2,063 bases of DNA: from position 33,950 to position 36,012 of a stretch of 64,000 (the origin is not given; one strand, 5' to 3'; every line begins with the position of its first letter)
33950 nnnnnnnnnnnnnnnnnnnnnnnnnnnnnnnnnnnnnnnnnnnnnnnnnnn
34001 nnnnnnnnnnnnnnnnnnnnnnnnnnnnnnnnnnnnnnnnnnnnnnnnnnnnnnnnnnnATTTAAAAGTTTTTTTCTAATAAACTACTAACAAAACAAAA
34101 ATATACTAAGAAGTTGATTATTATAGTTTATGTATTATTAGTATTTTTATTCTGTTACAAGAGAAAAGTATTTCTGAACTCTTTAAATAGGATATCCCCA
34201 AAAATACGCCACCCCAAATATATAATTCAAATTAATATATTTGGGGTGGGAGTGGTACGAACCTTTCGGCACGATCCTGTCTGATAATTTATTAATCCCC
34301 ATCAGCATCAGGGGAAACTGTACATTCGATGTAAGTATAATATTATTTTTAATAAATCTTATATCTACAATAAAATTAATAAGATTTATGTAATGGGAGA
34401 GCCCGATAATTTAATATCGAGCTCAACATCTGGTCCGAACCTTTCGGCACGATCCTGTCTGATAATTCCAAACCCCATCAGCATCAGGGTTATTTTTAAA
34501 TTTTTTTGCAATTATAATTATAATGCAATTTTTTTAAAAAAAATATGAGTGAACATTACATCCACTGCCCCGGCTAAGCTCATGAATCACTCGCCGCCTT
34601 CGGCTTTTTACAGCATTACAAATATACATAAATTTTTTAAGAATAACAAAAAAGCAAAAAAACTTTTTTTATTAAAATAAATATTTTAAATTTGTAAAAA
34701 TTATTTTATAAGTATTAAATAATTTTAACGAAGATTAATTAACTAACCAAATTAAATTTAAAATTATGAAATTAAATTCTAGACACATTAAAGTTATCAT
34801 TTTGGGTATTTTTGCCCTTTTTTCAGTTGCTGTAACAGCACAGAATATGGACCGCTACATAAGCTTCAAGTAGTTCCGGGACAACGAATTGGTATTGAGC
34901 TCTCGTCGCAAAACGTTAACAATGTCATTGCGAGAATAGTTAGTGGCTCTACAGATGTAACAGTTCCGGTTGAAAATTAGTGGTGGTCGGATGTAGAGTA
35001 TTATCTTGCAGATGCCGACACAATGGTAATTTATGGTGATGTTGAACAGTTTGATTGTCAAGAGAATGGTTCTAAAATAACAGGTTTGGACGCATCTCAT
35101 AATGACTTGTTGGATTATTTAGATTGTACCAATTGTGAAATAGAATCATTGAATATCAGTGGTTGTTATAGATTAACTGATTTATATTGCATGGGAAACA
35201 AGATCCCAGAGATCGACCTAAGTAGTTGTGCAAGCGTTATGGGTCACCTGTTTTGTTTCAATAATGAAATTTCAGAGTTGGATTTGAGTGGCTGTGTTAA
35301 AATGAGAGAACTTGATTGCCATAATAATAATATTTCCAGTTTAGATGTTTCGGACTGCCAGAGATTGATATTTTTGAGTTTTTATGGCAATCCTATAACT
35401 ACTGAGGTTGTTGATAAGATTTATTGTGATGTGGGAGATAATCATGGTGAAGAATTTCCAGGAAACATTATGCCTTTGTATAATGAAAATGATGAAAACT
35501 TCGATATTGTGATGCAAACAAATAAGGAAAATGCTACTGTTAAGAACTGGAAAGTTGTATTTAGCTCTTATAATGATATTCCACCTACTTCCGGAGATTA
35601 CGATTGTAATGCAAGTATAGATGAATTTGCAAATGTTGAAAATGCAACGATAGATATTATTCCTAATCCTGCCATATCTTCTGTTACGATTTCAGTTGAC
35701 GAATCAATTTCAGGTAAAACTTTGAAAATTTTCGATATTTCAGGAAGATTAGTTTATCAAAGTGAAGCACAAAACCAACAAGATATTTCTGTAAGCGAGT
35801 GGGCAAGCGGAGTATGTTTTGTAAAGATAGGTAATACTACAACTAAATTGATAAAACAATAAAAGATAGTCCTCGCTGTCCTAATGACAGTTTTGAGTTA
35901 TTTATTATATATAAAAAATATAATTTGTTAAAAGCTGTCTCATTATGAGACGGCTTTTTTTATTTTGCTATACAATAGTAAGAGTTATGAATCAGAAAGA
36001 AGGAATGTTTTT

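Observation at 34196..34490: Tandem structured leader RNA (family A) upstream of the OmpA/TPR/PD40 gene, supported by compensatory changes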

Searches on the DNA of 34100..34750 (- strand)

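Call 10: search_rna_families(source=window, start=34100, end=34750, threshold=evalue, max_evalue=10, show_alignments=3)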
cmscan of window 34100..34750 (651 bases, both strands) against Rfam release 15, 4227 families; matches with E-value up to 10: 17.
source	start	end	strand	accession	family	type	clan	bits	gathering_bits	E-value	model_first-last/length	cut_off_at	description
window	34209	34249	-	RF00756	mir-299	Gene; miRNA;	-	24.6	67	0.0093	14-50/63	no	mir-299 microRNA precursor family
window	34209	34249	+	RF00756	mir-299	Gene; miRNA;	-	22.9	67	0.029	14-50/63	no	mir-299 microRNA precursor family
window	34232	34384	+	RF02073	STnc260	Gene; sRNA;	-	19.9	100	2.2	1-176/176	no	Salmonella enterica sRNA STnc260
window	34200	34259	+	RF00819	mir-246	Gene; miRNA;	-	19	60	0.36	1-72/72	no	mir-246 microRNA precursor family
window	34296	34378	+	RF02312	TtnuHACA5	Gene; snRNA; snoRNA; HACA-box;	-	18.5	100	0.92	1-132/132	no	Tetrahymena snoRNA TtnuHACA5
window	34457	34529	-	RF02849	Ysr197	Gene; sRNA;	-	17.6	167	0.058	1-254/254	no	Yersinia sRNA 197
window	34163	34256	+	RF02991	GP20-a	Cis-reg;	-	16.2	47.2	4.9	1-97/97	no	GP20-a RNA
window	34345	34501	+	RF02079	STnc180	Gene; sRNA;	-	16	50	1.4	1-208/208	no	Enterobacterial sRNA STnc180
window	34209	34249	+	RF04204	mir-3473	Gene; miRNA;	-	16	71.8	2.5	18-61/78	no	mir-3473 microRNA precursor family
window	34208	34250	-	RF04096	mir-4433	Gene; miRNA;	-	14.7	77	8.2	1-83/83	no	mir-4433 microRNA precursor family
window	34209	34249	-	RF04147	MIR6224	Gene; miRNA;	-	13.9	171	4.9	1-176/176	no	MIR6224 microRNA precursor family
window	34279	34335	-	RF02849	Ysr197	Gene; sRNA;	-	13.7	167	0.69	1-254/254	no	Yersinia sRNA 197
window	34430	34545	-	RF03068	RT-3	Gene; sRNA;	-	13.2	40.5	1.4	1-148/148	no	RT-3 RNA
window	34466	34574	+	RF02546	LSU_trypano_mito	Gene; rRNA;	CL00112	10.8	60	9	1-561/561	no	Trypanosomatid mitochondrial large subunit ribosomal RNA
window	34444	34549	-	RF01849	alpha_tmRNA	Gene;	CL00001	8.4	50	2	1-355/355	no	Alphaproteobacteria transfer-messenger RNA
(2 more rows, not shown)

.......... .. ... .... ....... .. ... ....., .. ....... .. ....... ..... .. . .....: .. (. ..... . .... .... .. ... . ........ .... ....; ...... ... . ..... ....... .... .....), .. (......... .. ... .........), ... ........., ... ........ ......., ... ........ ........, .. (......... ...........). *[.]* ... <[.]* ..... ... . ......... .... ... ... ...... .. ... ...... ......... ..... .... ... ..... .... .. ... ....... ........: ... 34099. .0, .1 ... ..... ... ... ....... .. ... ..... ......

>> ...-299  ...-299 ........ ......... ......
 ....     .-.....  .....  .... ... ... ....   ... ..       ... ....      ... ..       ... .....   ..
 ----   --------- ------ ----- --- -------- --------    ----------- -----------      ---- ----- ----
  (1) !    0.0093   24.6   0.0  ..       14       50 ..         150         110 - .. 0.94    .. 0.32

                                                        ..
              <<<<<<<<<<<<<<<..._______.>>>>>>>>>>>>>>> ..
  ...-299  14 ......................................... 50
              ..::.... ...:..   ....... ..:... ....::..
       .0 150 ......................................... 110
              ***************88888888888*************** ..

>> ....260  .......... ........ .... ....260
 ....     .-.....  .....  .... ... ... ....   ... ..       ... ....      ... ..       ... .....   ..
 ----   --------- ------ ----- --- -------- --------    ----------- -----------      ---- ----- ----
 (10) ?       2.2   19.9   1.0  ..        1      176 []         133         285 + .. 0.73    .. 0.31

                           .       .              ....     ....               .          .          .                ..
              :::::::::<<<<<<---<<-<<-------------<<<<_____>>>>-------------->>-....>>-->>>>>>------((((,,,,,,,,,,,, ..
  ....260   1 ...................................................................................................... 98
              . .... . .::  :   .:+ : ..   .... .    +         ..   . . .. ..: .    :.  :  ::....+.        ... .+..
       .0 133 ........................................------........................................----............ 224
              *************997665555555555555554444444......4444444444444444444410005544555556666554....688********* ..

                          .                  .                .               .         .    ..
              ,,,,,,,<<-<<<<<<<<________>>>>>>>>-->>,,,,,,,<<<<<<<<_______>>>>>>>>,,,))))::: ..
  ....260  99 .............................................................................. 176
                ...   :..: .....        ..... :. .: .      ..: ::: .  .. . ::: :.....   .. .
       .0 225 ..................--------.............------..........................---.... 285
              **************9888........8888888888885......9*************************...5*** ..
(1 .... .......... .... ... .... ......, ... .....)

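Call 41: build_rna_model(alignment_id=A3, structure=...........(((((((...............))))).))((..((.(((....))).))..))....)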
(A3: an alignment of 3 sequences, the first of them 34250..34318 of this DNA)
Model R1 built from alignment A3 (3 sequences, 69 columns); structure: as given.
model positions 67; base pairs 14; branch points 1; effective number of sequences 1.76; information 0.839 bits per position. Calibrated on 0.2 Mb of random sequence (short: E-values are rough).
structure used (alignment columns):
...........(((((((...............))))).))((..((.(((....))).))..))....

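Call 42: search_with_rna_model(model_id=R1, sources=[window, L004, L005, L006, L007, L012, L013, L014, L015, L023, L024, L025, L026, L027, L028, L029, L030, L031, L032, L033, L034], max_evalue=10)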
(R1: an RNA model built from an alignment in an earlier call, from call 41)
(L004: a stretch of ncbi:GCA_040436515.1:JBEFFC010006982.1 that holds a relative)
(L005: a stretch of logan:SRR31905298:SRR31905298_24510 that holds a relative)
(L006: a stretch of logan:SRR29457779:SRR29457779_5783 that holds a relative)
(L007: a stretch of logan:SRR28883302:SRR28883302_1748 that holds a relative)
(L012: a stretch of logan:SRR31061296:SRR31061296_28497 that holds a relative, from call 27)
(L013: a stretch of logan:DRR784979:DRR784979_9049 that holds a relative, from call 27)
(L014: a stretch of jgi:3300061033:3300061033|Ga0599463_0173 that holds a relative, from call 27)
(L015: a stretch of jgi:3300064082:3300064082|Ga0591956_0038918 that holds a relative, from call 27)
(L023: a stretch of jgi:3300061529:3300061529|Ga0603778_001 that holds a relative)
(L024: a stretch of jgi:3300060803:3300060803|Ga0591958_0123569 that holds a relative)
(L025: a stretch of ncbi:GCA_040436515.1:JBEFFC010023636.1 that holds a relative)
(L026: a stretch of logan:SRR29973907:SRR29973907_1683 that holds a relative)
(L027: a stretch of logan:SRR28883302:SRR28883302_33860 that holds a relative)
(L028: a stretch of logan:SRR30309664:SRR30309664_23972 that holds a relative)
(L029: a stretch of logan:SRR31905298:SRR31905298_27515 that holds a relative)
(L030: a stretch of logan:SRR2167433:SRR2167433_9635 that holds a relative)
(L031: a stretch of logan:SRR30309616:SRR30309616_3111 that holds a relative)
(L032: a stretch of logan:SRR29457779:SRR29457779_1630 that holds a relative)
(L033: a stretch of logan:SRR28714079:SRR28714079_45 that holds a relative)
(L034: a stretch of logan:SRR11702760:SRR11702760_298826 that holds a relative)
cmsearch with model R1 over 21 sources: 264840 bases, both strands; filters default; matches with E-value up to 10: 8.
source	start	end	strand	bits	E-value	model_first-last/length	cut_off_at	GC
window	34428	34494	-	93.1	8.2e-25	1-67/67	no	0.48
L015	4363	4429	-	93.1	8.2e-25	1-67/67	no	0.48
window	62614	62679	+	91.8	2e-24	1-67/67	no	0.45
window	34250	34318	-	90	6.9e-24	1-67/67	no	0.46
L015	4185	4253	-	90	6.9e-24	1-67/67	no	0.46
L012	1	57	-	75.7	1.1e-19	1-57/67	3'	0.46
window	47432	47486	-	16.2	0.036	1-67/67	no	0.36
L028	7572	7616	-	9.8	2.9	1-67/67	no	0.2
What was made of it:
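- None occurs in about 265 kb of related loci (call 42).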

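Call 51: search_dna_similar(query=window:34130-34700:-, collection=phages, mode=distant, max_rows=15, max_evalue=0.01)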
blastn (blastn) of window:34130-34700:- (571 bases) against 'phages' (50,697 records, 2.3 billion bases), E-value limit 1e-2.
No match.

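Call 53: search_dna_similar(query=window:34130-34700:-, collection=plasmids, mode=distant, max_rows=10, max_evalue=0.01)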
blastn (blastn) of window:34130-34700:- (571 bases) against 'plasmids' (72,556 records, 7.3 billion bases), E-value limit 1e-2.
No match.

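Call 54: search_with_rna_model(model_id=R1, sources=[L041, L042, L035, L036, L037, L038, L039, L040, L022], max_evalue=10)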
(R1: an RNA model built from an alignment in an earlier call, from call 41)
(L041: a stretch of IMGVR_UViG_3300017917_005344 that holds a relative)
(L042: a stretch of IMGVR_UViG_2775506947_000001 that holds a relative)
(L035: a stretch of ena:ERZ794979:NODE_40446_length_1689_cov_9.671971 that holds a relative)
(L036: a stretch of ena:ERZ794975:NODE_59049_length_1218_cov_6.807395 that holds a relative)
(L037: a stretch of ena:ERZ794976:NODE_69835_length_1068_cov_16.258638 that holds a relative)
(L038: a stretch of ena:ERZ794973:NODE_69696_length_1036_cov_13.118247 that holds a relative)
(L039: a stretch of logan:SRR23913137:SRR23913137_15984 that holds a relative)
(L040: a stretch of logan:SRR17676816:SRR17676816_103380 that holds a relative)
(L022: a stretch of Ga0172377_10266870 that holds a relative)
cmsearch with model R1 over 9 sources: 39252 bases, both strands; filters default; matches with E-value up to 10: 1.
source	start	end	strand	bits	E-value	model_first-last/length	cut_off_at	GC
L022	873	938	+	91.8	3e-25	1-67/67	no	0.45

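Call 59: search_with_rna_model(model_id=R1, sources=[L043, L044, L045, L046], max_evalue=10)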
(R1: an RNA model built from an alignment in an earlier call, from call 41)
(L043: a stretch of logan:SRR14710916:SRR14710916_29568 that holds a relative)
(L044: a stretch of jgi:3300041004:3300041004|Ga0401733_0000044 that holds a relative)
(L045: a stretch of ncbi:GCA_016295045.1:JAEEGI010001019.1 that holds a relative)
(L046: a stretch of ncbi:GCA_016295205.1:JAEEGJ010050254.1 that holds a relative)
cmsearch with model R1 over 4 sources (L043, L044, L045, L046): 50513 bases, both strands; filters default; matches with E-value up to 10: 6.
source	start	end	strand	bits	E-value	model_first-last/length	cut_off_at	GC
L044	14061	14104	-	10.3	0.39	1-67/67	no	0.43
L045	14061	14104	-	10.3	0.39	1-67/67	no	0.43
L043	11309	11352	-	9.7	0.6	1-67/67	no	0.36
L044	11109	11155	+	8.6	1.2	1-67/67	no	0.51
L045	11109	11155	+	8.6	1.2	1-67/67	no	0.51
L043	10260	10315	+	7.9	1.9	1-67/67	no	0.38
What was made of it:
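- On Riboswitch / attenuator leader of porE: The model finds no hit in loci of three other lineages that carry porE (calls 42, 59).
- Tried and rejected: Covariance model R1 over about 355 kb of loci (calls 42, 54, 59), and over the window with filters off.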

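Call 73: search_with_rna_model(model_id=R1, source=window, filters=off, max_evalue=1)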
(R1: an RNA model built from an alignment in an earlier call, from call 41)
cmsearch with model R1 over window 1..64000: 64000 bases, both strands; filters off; matches with E-value up to 1: 5.
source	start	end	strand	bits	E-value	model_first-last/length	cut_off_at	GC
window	34428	34494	-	93.1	2e-25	1-67/67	no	0.48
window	62614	62679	+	91.8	4.9e-25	1-67/67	no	0.45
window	34250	34318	-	89.9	1.7e-24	1-67/67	no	0.46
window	47432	47486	-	16.2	0.0086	1-67/67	no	0.36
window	1337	1418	+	14.8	0.023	1-67/67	no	0.33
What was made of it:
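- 34250..34318 (-): Copy 1, conserved core (5' helix or pseudoknot region plus the GAAA-capped hairpin). Covariance model R1 scores 90 bits (calls 42, 73).
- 34428..34494 (-): Copy 2, conserved core. R1 scores 93 bits (calls 42, 73).
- Checked: A covariance model run with filters off finds no further copy in the window (call 73).
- Tried and rejected: Only the three copies and their same-species duplicates were found (calls 42, 54, 59, 73).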

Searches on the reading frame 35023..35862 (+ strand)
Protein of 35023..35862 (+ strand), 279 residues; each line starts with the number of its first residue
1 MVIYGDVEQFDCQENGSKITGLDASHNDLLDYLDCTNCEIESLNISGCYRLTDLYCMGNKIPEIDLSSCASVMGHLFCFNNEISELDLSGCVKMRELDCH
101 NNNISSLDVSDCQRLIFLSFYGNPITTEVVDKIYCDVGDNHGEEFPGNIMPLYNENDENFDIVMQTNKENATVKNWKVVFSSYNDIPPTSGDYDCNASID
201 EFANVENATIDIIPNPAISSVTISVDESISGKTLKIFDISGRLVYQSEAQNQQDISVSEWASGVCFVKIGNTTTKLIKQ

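Call 7: search_protein_families(library=pfam, proteins=[window:35023-35862:+], max_evalue=0.01)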
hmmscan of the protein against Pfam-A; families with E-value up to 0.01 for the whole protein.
window:35023-35862:+ (279 aa): 3 families
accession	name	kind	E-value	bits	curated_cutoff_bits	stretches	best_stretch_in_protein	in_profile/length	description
PF18962.6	Por_Secre_tail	-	1.5e-12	48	27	1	212-277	1-70/75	Secretion system C-terminal sorting domain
PF12799.13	LRR_4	-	5.3e-12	46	27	1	75-108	5-40/44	Leucine Rich repeats (2 copies)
PF00560.39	LRR_1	-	0.0014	18.8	20.6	0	94-115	2-23/23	Leucine Rich Repeat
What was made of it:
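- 34120..36065 (.): About 1.9 kb present in this species but not in the closest relative. It holds copies 1 and 2, the B unit and an LRR protein gene with a type IX secretion sorting domain (35023-35862, +). Pfam result in call 7.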

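Call 27: find_encoding_contigs(protein=window:35023-35862:+, flank=10000, max_places=10)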
Protein window:35023-35862:+ (279 aa): 14 contigs read that carry it; 10 places shown.
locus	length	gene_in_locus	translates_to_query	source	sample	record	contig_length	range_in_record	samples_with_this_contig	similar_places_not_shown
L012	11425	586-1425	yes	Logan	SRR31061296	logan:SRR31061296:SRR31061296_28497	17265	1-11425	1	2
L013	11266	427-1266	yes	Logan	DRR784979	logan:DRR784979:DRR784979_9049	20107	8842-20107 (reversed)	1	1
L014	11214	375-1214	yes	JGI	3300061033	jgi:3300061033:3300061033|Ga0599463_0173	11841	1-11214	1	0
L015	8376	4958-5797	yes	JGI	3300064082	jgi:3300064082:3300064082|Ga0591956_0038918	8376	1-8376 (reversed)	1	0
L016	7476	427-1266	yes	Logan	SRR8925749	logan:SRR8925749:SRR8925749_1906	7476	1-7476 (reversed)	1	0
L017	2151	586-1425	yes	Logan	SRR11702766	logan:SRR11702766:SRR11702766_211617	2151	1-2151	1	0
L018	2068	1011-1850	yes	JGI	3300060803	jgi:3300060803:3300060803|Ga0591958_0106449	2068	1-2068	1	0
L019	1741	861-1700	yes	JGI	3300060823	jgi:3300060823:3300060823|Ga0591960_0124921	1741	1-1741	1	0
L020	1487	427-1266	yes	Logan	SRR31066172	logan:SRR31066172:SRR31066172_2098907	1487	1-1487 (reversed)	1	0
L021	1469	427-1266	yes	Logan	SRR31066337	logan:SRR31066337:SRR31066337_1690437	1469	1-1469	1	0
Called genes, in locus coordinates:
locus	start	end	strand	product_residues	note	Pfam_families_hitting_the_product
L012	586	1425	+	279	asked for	PF12799:LRR_4 (weak), PF18962:Por_Secre_tail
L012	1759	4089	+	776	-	PF17900:Peptidase_M1_N, PF01433:Peptidase_M1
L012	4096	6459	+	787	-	PF01734:Patatin, PF19143:Omp85_2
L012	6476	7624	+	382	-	PF01546:Peptidase_M20, PF07687:M20_dimer (weak)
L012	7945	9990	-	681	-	PF03571:Peptidase_M49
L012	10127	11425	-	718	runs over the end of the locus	PF10459:Peptidase_S46, PF13365:Trypsin_2 (faint)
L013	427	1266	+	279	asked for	PF12799:LRR_4 (weak), PF18962:Por_Secre_tail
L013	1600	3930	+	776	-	PF17900:Peptidase_M1_N, PF01433:Peptidase_M1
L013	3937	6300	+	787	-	PF01734:Patatin, PF19143:Omp85_2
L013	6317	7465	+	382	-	PF01546:Peptidase_M20, PF07687:M20_dimer (weak)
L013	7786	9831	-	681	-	PF03571:Peptidase_M49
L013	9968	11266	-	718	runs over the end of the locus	PF10459:Peptidase_S46, PF13365:Trypsin_2 (faint)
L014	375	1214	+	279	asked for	PF12799:LRR_4 (weak), PF18962:Por_Secre_tail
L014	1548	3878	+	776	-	PF17900:Peptidase_M1_N, PF01433:Peptidase_M1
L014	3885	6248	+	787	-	PF01734:Patatin, PF19143:Omp85_2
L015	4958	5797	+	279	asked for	PF12799:LRR_4 (weak), PF18962:Por_Secre_tail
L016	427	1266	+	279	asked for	PF12799:LRR_4 (weak), PF18962:Por_Secre_tail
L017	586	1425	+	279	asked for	PF12799:LRR_4 (weak), PF18962:Por_Secre_tail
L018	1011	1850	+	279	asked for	PF12799:LRR_4 (weak), PF18962:Por_Secre_tail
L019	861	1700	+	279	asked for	PF12799:LRR_4 (weak), PF18962:Por_Secre_tail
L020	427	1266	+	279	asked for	PF12799:LRR_4 (weak), PF18962:Por_Secre_tail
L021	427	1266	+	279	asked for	PF12799:LRR_4 (weak), PF18962:Por_Secre_tail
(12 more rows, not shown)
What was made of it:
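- Repeat status: assemblies of the same species break inside A and B, as expected of repeats (call 27). Assemblies break at it (call 27).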
